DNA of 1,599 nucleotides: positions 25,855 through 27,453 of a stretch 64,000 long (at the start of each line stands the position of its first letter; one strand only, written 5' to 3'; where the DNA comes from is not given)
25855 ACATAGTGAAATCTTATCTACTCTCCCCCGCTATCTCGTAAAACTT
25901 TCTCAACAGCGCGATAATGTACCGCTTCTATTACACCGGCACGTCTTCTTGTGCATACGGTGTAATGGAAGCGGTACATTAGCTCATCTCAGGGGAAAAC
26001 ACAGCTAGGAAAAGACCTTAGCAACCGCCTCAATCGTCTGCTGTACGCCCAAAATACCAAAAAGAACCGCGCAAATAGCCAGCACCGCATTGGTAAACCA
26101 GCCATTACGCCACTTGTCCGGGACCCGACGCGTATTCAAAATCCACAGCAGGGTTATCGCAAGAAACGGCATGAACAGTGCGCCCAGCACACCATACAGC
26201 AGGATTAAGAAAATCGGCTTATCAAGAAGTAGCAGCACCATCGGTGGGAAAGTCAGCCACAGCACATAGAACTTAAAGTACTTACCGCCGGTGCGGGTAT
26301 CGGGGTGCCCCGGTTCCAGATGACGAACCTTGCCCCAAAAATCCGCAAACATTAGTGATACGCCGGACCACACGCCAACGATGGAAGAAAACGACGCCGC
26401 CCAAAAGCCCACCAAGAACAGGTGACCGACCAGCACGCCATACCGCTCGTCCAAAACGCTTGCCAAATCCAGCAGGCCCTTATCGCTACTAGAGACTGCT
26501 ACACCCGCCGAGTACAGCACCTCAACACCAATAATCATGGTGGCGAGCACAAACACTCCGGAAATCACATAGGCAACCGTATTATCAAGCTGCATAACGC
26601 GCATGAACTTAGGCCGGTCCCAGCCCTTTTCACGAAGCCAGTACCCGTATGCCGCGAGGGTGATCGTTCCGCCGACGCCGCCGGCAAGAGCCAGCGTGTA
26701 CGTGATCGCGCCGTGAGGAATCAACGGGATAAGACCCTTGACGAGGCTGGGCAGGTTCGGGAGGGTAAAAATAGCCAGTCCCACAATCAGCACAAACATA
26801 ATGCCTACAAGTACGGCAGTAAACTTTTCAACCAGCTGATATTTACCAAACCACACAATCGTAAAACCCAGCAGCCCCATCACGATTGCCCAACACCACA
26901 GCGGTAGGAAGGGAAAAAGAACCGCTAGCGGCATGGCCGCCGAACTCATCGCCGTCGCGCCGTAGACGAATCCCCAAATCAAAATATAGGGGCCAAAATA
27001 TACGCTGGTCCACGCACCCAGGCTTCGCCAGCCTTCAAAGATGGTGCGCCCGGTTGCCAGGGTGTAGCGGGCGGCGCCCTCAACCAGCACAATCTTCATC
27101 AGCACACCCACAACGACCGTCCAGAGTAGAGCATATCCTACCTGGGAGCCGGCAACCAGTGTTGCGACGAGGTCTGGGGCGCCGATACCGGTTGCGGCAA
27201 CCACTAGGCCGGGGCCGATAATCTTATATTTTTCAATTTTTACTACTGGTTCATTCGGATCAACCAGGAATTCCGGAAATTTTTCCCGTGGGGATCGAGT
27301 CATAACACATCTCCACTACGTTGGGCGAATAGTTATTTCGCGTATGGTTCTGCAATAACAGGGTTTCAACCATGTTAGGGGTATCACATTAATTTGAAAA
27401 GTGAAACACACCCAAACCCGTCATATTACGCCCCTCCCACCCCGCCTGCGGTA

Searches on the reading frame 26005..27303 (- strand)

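Call 37: search_protein_families(library=pfam, max_evalue=10, proteins=[window:26005-27303:-])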
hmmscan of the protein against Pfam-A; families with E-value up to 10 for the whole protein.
window:26005-27303:- (432 aa): 2 families
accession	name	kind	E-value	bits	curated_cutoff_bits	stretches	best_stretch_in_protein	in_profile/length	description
PF01566.24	Nramp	-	1.8e-35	123.1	29.8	1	48-401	4-356/357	Natural resistance-associated macrophage protein-like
PF16066.10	DUF4808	-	0.0086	17.1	27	1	310-336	15-41/121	Domain of unknown function (DUF4808)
